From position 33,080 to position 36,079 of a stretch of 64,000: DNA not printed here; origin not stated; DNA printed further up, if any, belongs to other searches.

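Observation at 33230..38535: Intact AAA+ ATPase / unknown 455-aa protein / N-terminally extended SF1 helicase trio: candidate undescribed defence module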

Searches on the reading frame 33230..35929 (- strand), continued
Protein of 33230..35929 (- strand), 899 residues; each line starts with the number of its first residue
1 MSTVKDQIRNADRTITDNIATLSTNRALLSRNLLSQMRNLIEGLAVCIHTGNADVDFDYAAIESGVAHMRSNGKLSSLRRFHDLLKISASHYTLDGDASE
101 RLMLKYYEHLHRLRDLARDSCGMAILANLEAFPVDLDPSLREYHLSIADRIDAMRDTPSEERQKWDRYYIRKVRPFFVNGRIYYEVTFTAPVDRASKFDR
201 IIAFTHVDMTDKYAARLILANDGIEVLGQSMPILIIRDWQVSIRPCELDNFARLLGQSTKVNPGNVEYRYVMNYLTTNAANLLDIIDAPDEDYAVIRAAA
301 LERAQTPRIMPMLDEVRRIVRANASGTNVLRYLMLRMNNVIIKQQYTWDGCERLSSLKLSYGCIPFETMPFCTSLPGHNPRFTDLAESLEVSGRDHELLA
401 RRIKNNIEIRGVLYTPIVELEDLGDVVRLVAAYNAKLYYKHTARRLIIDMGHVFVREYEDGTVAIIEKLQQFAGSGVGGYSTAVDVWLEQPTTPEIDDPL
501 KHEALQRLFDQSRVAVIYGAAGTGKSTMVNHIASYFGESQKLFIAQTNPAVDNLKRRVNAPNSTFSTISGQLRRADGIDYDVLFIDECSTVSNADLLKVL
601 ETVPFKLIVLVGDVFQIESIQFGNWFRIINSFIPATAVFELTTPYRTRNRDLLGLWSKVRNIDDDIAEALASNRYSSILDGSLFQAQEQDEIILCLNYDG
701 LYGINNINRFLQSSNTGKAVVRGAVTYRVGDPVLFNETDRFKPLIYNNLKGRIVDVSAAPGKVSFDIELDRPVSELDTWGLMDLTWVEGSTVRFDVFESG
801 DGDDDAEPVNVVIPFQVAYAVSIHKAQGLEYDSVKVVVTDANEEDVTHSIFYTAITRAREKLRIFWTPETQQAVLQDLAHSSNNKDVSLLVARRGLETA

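Call 19: find_homologous_proteins(query=window:33230-35929:-, max_evalue=0.001)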
Query window:33230-35929:- (899 aa): 3794 proteins with E <= 0.001 among 8000 candidates; the best 120 are listed.
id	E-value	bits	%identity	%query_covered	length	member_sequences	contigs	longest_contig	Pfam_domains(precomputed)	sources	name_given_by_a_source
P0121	0.0e+0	2033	100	100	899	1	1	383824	PF13538.13,PF13086.13,PF01443.25,PF13604.13,PF13245.13,PF07728.21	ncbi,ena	-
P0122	0.0e+0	1447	78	90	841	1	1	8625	PF13538.13,PF13086.13,PF01443.25,PF13604.13,PF13245.13,PF09848.16,PF07728.21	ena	-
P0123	0.0e+0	1413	70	100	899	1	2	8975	PF13538.13,PF13086.13,PF01443.25,PF13604.13,PF13245.13,PF09848.16,PF07728.21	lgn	-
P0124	0.0e+0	1412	70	100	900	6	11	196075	PF13538.13,PF13086.13,PF01443.25,PF13604.13,PF13245.13,PF09848.16,PF13191.13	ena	-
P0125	0.0e+0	1411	70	100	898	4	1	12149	PF13538.13,PF13086.13,PF01443.25,PF13604.13,PF13245.13,PF09848.16,PF07728.21,PF13191.13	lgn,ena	-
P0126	0.0e+0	1407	70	100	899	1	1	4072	PF13538.13,PF13086.13,PF01443.25,PF13604.13,PF13245.13,PF09848.16,PF13191.13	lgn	-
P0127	0.0e+0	1399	69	100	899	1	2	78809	PF13538.13,PF13086.13,PF01443.25,PF13604.13,PF13245.13,PF09848.16,PF07728.21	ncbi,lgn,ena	ncbi:MAG: ATP-dependent RecD-like DNA helicase [Bdellovibrionota bacterium]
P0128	0.0e+0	1395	69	100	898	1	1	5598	PF13538.13,PF13086.13,PF01443.25,PF13604.13,PF13245.13,PF09848.16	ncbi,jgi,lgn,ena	jgi:energy-coupling factor transporter ATP-binding protein EcfA2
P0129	0.0e+0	1393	69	100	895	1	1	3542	PF13538.13,PF13086.13,PF01443.25,PF13604.13,PF13245.13,PF09848.16,PF07728.21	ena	-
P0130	0.0e+0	1392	68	100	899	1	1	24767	PF13538.13,PF13086.13,PF01443.25,PF13604.13,PF13245.13,PF09848.16,PF13191.13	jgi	jgi:AAA domain/UvrD-like helicase C-terminal domain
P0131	0.0e+0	1382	68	100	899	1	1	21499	PF13538.13,PF13086.13,PF01443.25,PF13604.13,PF13245.13,PF09848.16,PF13191.13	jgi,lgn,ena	-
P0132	0.0e+0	1380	68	100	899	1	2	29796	PF13538.13,PF13086.13,PF01443.25,PF13604.13,PF13245.13,PF09848.16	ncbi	ncbi:MAG: ATP-dependent DNA helicase [Ferrimicrobium sp.]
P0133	0.0e+0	1378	68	100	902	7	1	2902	PF13538.13,PF13086.13,PF01443.25,PF13604.13,PF13245.13,PF09848.16,PF13191.13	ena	-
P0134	0.0e+0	1369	67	99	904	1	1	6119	PF13538.13,PF13086.13,PF01443.25,PF13604.13,PF13245.13,PF09848.16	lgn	-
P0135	0.0e+0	1368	68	100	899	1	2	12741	PF13538.13,PF13086.13,PF01443.25,PF13604.13,PF13245.13,PF09848.16,PF13191.13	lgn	-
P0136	0.0e+0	1356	66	100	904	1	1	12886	PF13538.13,PF13086.13,PF01443.25,PF13604.13,PF13245.13,PF09848.16,PF07728.21,PF13191.13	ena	-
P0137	0.0e+0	1345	66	100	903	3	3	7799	PF13538.13,PF13086.13,PF01443.25,PF13604.13,PF13245.13,PF09848.16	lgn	-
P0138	0.0e+0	1344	66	100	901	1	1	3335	PF13538.13,PF13086.13,PF01443.25,PF13604.13,PF13245.13,PF09848.16,PF13191.13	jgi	jgi:hypothetical protein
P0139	0.0e+0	1344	64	100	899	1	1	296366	PF13538.13,PF13086.13,PF01443.25,PF13604.13,PF13245.13,PF09848.16,PF25199.2,PF13191.13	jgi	-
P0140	0.0e+0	1343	66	100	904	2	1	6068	PF13538.13,PF13086.13,PF01443.25,PF13604.13,PF13245.13,PF09848.16,PF07728.21,PF13191.13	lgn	-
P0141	0.0e+0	1341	66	100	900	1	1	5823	PF13538.13,PF01443.25,PF13604.13,PF13245.13,PF09848.16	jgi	jgi:energy-coupling factor transporter ATP-binding protein EcfA2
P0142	0.0e+0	1339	65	100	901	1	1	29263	PF13538.13,PF13086.13,PF01443.25,PF13604.13,PF13245.13,PF09848.16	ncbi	ncbi:MAG: ATP-dependent DNA helicase [Pseudonocardiales bacterium]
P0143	0.0e+0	1338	65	100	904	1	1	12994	PF13538.13,PF13086.13,PF01443.25,PF13604.13,PF13245.13,PF09848.16,PF13191.13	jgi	jgi:hypothetical protein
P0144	0.0e+0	1337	64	100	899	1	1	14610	PF13538.13,PF13086.13,PF01443.25,PF13604.13,PF13245.13,PF09848.16,PF07728.21,PF13191.13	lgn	-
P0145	0.0e+0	1335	65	100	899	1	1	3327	PF13538.13,PF13086.13,PF01443.25,PF13604.13,PF13245.13,PF09848.16,PF13191.13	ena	-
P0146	0.0e+0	1335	64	100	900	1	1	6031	PF13538.13,PF13086.13,PF01443.25,PF13604.13,PF13245.13,PF09848.16,PF07728.21,PF13191.13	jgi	jgi:hypothetical protein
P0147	0.0e+0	1335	65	100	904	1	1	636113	PF13538.13,PF13086.13,PF01443.25,PF13604.13,PF13245.13,PF09848.16,PF07728.21,PF13191.13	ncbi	ncbi:ATP-dependent RecD-like DNA helicase [Nonomuraea wenchangensis]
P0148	0.0e+0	1335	65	100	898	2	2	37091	PF13538.13,PF13086.13,PF01443.25,PF13604.13,PF13245.13,PF09848.16,PF13191.13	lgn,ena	-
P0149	0.0e+0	1335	67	100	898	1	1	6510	PF13538.13,PF01443.25,PF13604.13,PF13245.13,PF09848.16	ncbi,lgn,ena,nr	ncbi:MAG: AAA family ATPase [Nitrososphaerota archaeon]|nr:AAA family ATPase [Nitrososphaerota archa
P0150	0.0e+0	1334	65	100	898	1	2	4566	PF13538.13,PF13086.13,PF01443.25,PF13604.13,PF13245.13,PF09848.16,PF13191.13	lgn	-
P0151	0.0e+0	1333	64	100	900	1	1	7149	PF13538.13,PF13086.13,PF01443.25,PF13604.13,PF13245.13,PF09848.16,PF13191.13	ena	-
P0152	0.0e+0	1333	64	100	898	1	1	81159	PF13538.13,PF13086.13,PF01443.25,PF13604.13,PF13245.13,PF09848.16,PF13191.13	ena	-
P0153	0.0e+0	1333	64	100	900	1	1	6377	PF13538.13,PF13086.13,PF01443.25,PF13604.13,PF13245.13,PF09848.16,PF07728.21,PF13191.13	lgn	-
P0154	0.0e+0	1333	64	100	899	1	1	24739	PF13538.13,PF13086.13,PF01443.25,PF13604.13,PF13245.13,PF09848.16,PF07728.21,PF13191.13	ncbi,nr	ncbi:MAG: ATP-dependent RecD-like DNA helicase [Desulfocapsaceae bacterium]|nr:ATP-dependent RecD-li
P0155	0.0e+0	1333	64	100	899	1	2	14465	PF13538.13,PF13086.13,PF01443.25,PF13604.13,PF13245.13,PF09848.16,PF07728.21,PF13191.13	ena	-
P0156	0.0e+0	1332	65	100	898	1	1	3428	PF13538.13,PF13086.13,PF01443.25,PF13604.13,PF13245.13,PF09848.16,PF13191.13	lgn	-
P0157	0.0e+0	1331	65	100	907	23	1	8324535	PF13538.13,PF13086.13,PF01443.25,PF13604.13,PF13245.13,PF09848.16,PF07728.21,PF13191.13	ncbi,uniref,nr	ncbi:helicase [Streptomyces sp. WAC 06738]|uniref:ATP-dependent DNA helicase n=1 Tax=Streptomyces sp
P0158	0.0e+0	1331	65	100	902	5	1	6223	PF13538.13,PF13086.13,PF01443.25,PF13604.13,PF13245.13,PF09848.16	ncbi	-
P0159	0.0e+0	1330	64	100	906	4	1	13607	PF13538.13,PF13086.13,PF01443.25,PF13604.13,PF13245.13,PF09848.16,PF13191.13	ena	-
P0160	0.0e+0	1330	64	100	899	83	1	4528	PF13538.13,PF13086.13,PF01443.25,PF13604.13,PF13245.13,PF09848.16,PF13191.13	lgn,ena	-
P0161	0.0e+0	1329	65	99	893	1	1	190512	PF13538.13,PF13086.13,PF01443.25,PF13604.13,PF13245.13,PF09848.16,PF07728.21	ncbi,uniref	ncbi:ATP-dependent RecD-like DNA helicase [Microbispora amethystogenes]|uniref:ATP-dependent DNA hel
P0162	0.0e+0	1328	65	100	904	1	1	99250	PF13538.13,PF13086.13,PF01443.25,PF13604.13,PF13245.13,PF09848.16,PF13191.13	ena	-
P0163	0.0e+0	1328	64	100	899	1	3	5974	PF13538.13,PF13086.13,PF01443.25,PF13604.13,PF13245.13,PF09848.16,PF13191.13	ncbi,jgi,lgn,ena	-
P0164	0.0e+0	1328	65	100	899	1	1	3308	PF13538.13,PF13086.13,PF01443.25,PF13604.13,PF13245.13,PF09848.16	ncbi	-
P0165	0.0e+0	1327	64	100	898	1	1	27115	PF13538.13,PF13086.13,PF01443.25,PF13604.13,PF13245.13,PF09848.16,PF13191.13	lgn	-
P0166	0.0e+0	1327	66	100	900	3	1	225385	PF13538.13,PF01443.25,PF13604.13,PF13245.13,PF09848.16,PF13191.13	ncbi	-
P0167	0.0e+0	1327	64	100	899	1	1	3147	PF13538.13,PF13086.13,PF01443.25,PF13604.13,PF13245.13,PF09848.16,PF07728.21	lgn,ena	-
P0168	0.0e+0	1326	65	100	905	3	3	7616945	PF13538.13,PF13086.13,PF01443.25,PF13604.13,PF13245.13,PF09848.16,PF25199.2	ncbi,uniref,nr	ncbi:ATP-dependent RecD-like DNA helicase [Micromonospora sp. WMMD718]|uniref:ATP-dependent DNA heli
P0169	0.0e+0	1326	64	100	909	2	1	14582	PF13538.13,PF13086.13,PF01443.25,PF13604.13,PF13245.13,PF09848.16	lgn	-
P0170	0.0e+0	1326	64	100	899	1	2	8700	PF13538.13,PF13086.13,PF01443.25,PF13604.13,PF13245.13,PF09848.16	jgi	jgi:hypothetical protein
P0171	0.0e+0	1326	65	100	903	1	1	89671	PF13538.13,PF13086.13,PF01443.25,PF13604.13,PF13245.13,PF09848.16,PF13191.13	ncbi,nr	ncbi:MAG: ATP-dependent RecD-like DNA helicase [Actinomycetales bacterium]|nr:ATP-dependent RecD-lik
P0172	0.0e+0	1326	64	100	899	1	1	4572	PF13538.13,PF13086.13,PF01443.25,PF13604.13,PF13245.13,PF09848.16,PF13191.13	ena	-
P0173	0.0e+0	1325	64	100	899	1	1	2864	PF13538.13,PF13086.13,PF01443.25,PF13604.13,PF13245.13,PF09848.16,PF07728.21,PF13191.13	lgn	-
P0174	0.0e+0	1325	64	100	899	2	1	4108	PF13538.13,PF13086.13,PF01443.25,PF13604.13,PF13245.13,PF09848.16,PF13191.13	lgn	-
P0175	0.0e+0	1325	64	100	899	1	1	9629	PF13538.13,PF13086.13,PF01443.25,PF13604.13,PF13245.13,PF09848.16,PF07728.21,PF13191.13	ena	-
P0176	0.0e+0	1325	65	100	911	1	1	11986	PF13538.13,PF13086.13,PF01443.25,PF13604.13,PF13245.13,PF09848.16,PF07728.21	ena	-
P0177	0.0e+0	1325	64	100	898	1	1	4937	PF13538.13,PF13086.13,PF01443.25,PF13604.13,PF13245.13,PF09848.16,PF13191.13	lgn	-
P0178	0.0e+0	1325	66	98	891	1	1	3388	PF13538.13,PF13086.13,PF01443.25,PF13604.13,PF13245.13,PF09848.16,PF07728.21,PF13191.13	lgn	-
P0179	0.0e+0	1324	65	100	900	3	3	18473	PF13538.13,PF13086.13,PF01443.25,PF13604.13,PF13245.13,PF09848.16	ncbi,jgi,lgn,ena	-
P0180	0.0e+0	1324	64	100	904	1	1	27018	PF13538.13,PF13086.13,PF01443.25,PF13604.13,PF13245.13,PF09848.16,PF07728.21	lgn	-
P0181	0.0e+0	1324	65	100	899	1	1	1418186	PF13538.13,PF13086.13,PF01443.25,PF13604.13,PF13245.13,PF09848.16,PF13191.13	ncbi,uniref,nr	ncbi:ATP-dependent DNA helicase [Geomobilimonas luticola]|uniref:ATP-dependent RecD-like DNA helicas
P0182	0.0e+0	1323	64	100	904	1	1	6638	PF13538.13,PF13086.13,PF01443.25,PF13604.13,PF13245.13,PF09848.16,PF07728.21,PF13191.13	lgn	-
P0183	0.0e+0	1323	65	100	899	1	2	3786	PF13538.13,PF13086.13,PF01443.25,PF13604.13,PF13245.13,PF09848.16,PF13191.13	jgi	jgi:hypothetical protein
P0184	0.0e+0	1323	64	100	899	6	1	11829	PF13538.13,PF13086.13,PF01443.25,PF13604.13,PF13245.13,PF09848.16,PF13191.13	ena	-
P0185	0.0e+0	1323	64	100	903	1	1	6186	PF13538.13,PF13086.13,PF01443.25,PF13604.13,PF13245.13,PF09848.16,PF07728.21,PF13191.13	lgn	-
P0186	0.0e+0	1322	64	100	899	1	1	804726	PF13538.13,PF13086.13,PF01443.25,PF13604.13,PF13245.13,PF09848.16,PF13191.13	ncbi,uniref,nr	ncbi:ATP-dependent DNA helicase [Variovorax terrae]|uniref:ATP-dependent RecD-like DNA helicase n=1 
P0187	0.0e+0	1322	65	100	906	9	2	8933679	PF13538.13,PF13086.13,PF01443.25,PF13604.13,PF13245.13,PF09848.16,PF07728.21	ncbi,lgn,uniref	ncbi:ATP-dependent DNA helicase [Streptomyces virginiae]|uniref:ATP-dependent DNA helicase n=1 Tax=S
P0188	0.0e+0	1321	64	100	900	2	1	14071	PF13538.13,PF13086.13,PF01443.25,PF13604.13,PF13245.13,PF09848.16,PF25199.2,PF13191.13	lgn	-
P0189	0.0e+0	1321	65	100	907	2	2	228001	PF13538.13,PF13086.13,PF01443.25,PF13604.13,PF13245.13,PF09848.16,PF07728.21,PF13191.13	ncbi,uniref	ncbi:ATP-dependent RecD-like DNA helicase [Streptomyces sp. NPDC001668]|uniref:ATP-dependent DNA hel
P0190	0.0e+0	1321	65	100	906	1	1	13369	PF13538.13,PF13086.13,PF01443.25,PF13604.13,PF13245.13,PF09848.16,PF07728.21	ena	-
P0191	0.0e+0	1321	65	100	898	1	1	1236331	PF13538.13,PF13086.13,PF01443.25,PF13604.13,PF13245.13,PF09848.16,PF13191.13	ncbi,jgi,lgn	jgi:energy-coupling factor transporter ATP-binding protein EcfA2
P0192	0.0e+0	1320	64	100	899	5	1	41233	PF13538.13,PF13086.13,PF01443.25,PF13604.13,PF13245.13,PF09848.16,PF13191.13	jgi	-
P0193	0.0e+0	1320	64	100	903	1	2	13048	PF13538.13,PF13086.13,PF01443.25,PF13604.13,PF13245.13,PF09848.16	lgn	-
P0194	0.0e+0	1319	64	100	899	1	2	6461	PF13538.13,PF13086.13,PF01443.25,PF13604.13,PF13245.13,PF09848.16,PF13191.13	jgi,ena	jgi:hypothetical protein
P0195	0.0e+0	1319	64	100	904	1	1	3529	PF13538.13,PF13086.13,PF01443.25,PF13604.13,PF13245.13,PF09848.16,PF07728.21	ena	-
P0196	0.0e+0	1319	64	100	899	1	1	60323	PF13538.13,PF13086.13,PF01443.25,PF13604.13,PF13245.13,PF09848.16,PF07728.21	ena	-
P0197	0.0e+0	1318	64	100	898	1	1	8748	PF13538.13,PF13086.13,PF01443.25,PF13604.13,PF13245.13,PF09848.16,PF13191.13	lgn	-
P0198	0.0e+0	1318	64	100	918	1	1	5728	PF13538.13,PF13086.13,PF01443.25,PF13604.13,PF13245.13,PF09848.16,PF07728.21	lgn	-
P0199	0.0e+0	1318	63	100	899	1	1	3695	PF13538.13,PF13086.13,PF01443.25,PF13604.13,PF13245.13,PF09848.16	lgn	-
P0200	0.0e+0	1317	65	100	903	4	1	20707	PF13538.13,PF13086.13,PF01443.25,PF13604.13,PF13245.13,PF09848.16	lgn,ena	-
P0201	0.0e+0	1317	64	100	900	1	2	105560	PF13538.13,PF13086.13,PF01443.25,PF13604.13,PF13245.13,PF09848.16,PF25199.2,PF13191.13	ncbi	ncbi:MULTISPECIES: ATP-dependent DNA helicase [Methylobacter]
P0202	0.0e+0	1317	64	100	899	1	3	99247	PF13538.13,PF13086.13,PF01443.25,PF13604.13,PF13245.13,PF09848.16,PF07728.21,PF13191.13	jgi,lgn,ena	-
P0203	0.0e+0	1317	64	100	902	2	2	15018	PF13538.13,PF13086.13,PF01443.25,PF13604.13,PF13245.13,PF09848.16,PF07728.21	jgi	-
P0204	0.0e+0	1317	64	100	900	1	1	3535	PF13538.13,PF13086.13,PF01443.25,PF13604.13,PF13245.13,PF09848.16,PF13191.13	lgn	-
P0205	0.0e+0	1316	64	100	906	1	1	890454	PF13538.13,PF13086.13,PF01443.25,PF13604.13,PF13245.13,PF09848.16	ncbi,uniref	ncbi:ATP-dependent RecD-like DNA helicase [Streptomyces sp. NPDC017529]|uniref:ATP-dependent RecD-li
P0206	0.0e+0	1316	64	100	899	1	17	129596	PF13538.13,PF13086.13,PF01443.25,PF13604.13,PF13245.13,PF09848.16,PF13191.13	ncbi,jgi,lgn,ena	-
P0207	0.0e+0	1316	64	100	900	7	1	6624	PF13538.13,PF13086.13,PF01443.25,PF13604.13,PF13245.13,PF09848.16,PF13191.13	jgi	jgi:hypothetical protein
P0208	0.0e+0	1315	64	100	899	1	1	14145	PF13538.13,PF13086.13,PF01443.25,PF13604.13,PF13245.13,PF09848.16,PF07728.21,PF13191.13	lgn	-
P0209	0.0e+0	1315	64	100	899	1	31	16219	PF13538.13,PF13086.13,PF01443.25,PF13604.13,PF13245.13,PF09848.16,PF13191.13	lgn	-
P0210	0.0e+0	1315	64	100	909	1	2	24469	PF13538.13,PF13086.13,PF01443.25,PF13604.13,PF13245.13,PF09848.16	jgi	jgi:hypothetical protein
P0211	0.0e+0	1315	64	100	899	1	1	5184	PF13538.13,PF13086.13,PF01443.25,PF13604.13,PF13245.13,PF09848.16,PF13191.13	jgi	jgi:energy-coupling factor transporter ATP-binding protein EcfA2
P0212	0.0e+0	1315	64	100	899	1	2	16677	PF13538.13,PF13086.13,PF01443.25,PF13604.13,PF13245.13,PF09848.16,PF13191.13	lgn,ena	-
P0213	0.0e+0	1315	64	100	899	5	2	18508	PF13538.13,PF13086.13,PF01443.25,PF13604.13,PF13245.13,PF09848.16,PF13191.13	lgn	-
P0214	0.0e+0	1315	65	100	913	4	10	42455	PF13538.13,PF13086.13,PF01443.25,PF13604.13,PF13245.13,PF09848.16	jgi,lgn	jgi:DNA replication protein DnaC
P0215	0.0e+0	1315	64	100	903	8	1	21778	PF13538.13,PF13086.13,PF01443.25,PF13604.13,PF13245.13,PF09848.16,PF07728.21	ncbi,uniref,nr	ncbi:ATP-dependent RecD-like DNA helicase [Micromonospora sp. RV43]|uniref:ATP-dependent DNA helicas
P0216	0.0e+0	1315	64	100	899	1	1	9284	PF13538.13,PF13086.13,PF01443.25,PF13604.13,PF13245.13,PF09848.16,PF07728.21,PF13191.13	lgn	-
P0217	0.0e+0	1315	65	100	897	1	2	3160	PF13538.13,PF13086.13,PF01443.25,PF13604.13,PF13245.13,PF09848.16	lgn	-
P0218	0.0e+0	1314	65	100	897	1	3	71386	PF13538.13,PF13086.13,PF01443.25,PF13604.13,PF13245.13,PF09848.16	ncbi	-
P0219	0.0e+0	1314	64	100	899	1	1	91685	PF13538.13,PF13086.13,PF01443.25,PF13604.13,PF13245.13,PF09848.16,PF13191.13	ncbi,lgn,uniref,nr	ncbi:ATP-dependent DNA helicase [Thiococcus pfennigii]|uniref:ATP-dependent DNA helicase n=1 Tax=Thi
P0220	0.0e+0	1314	64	100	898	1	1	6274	PF13538.13,PF13086.13,PF01443.25,PF13604.13,PF13245.13,PF09848.16,PF13191.13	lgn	-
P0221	0.0e+0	1314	64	100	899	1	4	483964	PF13538.13,PF13086.13,PF01443.25,PF13604.13,PF13245.13,PF09848.16,PF13191.13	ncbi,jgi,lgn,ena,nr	ncbi:MAG: helicase [Gammaproteobacteria bacterium HGW-Gammaproteobacteria-1]|jgi:energy-coupling fac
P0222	0.0e+0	1314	64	100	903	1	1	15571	PF13538.13,PF13086.13,PF01443.25,PF13604.13,PF13245.13,PF09848.16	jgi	jgi:AAA domain/UvrD-like helicase C-terminal domain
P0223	0.0e+0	1313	65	100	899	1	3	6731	PF13538.13,PF13086.13,PF01443.25,PF13604.13,PF13245.13,PF09848.16,PF13191.13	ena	-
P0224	0.0e+0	1313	63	100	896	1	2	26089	PF13538.13,PF13086.13,PF01443.25,PF13604.13,PF13245.13,PF09848.16,PF25199.2,PF13191.13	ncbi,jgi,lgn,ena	-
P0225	0.0e+0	1312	64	100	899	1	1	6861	PF13538.13,PF13086.13,PF01443.25,PF13604.13,PF13245.13,PF09848.16,PF25199.2,PF13191.13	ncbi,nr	ncbi:MAG TPA: ATP-dependent RecD-like DNA helicase [Thermoanaerobaculia bacterium]|nr:ATP-dependent 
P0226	0.0e+0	1312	65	100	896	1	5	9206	PF13538.13,PF13086.13,PF01443.25,PF13604.13,PF13245.13,PF09848.16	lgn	-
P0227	0.0e+0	1312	64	100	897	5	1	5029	PF13538.13,PF13086.13,PF01443.25,PF13604.13,PF13245.13,PF09848.16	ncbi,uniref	ncbi:ATP-dependent RecD-like DNA helicase [Gordonia cholesterolivorans]|uniref:ATP-dependent RecD-li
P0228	0.0e+0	1312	64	100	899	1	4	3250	PF13538.13,PF13086.13,PF01443.25,PF13604.13,PF13245.13,PF09848.16,PF25199.2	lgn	-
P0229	0.0e+0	1312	64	100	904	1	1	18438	PF13538.13,PF13086.13,PF01443.25,PF13604.13,PF13245.13,PF09848.16,PF07728.21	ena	-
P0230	0.0e+0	1312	64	100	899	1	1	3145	PF13538.13,PF13086.13,PF01443.25,PF13604.13,PF13245.13,PF09848.16,PF25199.2,PF13191.13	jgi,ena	-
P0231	0.0e+0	1312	64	100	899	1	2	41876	PF13538.13,PF13086.13,PF01443.25,PF13604.13,PF13245.13,PF09848.16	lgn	-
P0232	0.0e+0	1312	64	100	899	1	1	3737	PF13538.13,PF13086.13,PF01443.25,PF13604.13,PF13245.13,PF09848.16,PF07728.21,PF13191.13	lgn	-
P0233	0.0e+0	1311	63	100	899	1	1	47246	PF13538.13,PF13086.13,PF01443.25,PF13604.13,PF13245.13,PF09848.16,PF07728.21,PF25199.2,PF13191.13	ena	-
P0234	0.0e+0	1311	63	100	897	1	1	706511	PF13538.13,PF13086.13,PF01443.25,PF13604.13,PF13245.13,PF09848.16,PF07728.21,PF13191.13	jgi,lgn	-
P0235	0.0e+0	1311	64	100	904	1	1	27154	PF13538.13,PF13086.13,PF01443.25,PF13604.13,PF13245.13,PF09848.16,PF07728.21,PF13191.13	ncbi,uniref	ncbi:ATP-dependent RecD-like DNA helicase [Nonomuraea sp. NPDC050540]|uniref:ATP-dependent RecD-like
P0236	0.0e+0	1310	64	100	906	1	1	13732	PF13538.13,PF13086.13,PF01443.25,PF13604.13,PF13245.13,PF09848.16,PF25199.2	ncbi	ncbi:MAG: ATP-dependent RecD-like DNA helicase [Acidimicrobiales bacterium]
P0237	0.0e+0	1310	64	100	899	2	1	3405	PF13538.13,PF13086.13,PF01443.25,PF13604.13,PF13245.13,PF09848.16,PF13191.13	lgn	-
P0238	0.0e+0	1310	64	100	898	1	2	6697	PF13538.13,PF13086.13,PF01443.25,PF13604.13,PF13245.13,PF09848.16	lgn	-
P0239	0.0e+0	1310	64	100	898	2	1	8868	PF13538.13,PF13086.13,PF01443.25,PF13604.13,PF13245.13,PF09848.16,PF13191.13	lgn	-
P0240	0.0e+0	1310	64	100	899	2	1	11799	PF13538.13,PF13086.13,PF07693.21,PF01443.25,PF13604.13,PF13245.13,PF09848.16,PF13191.13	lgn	-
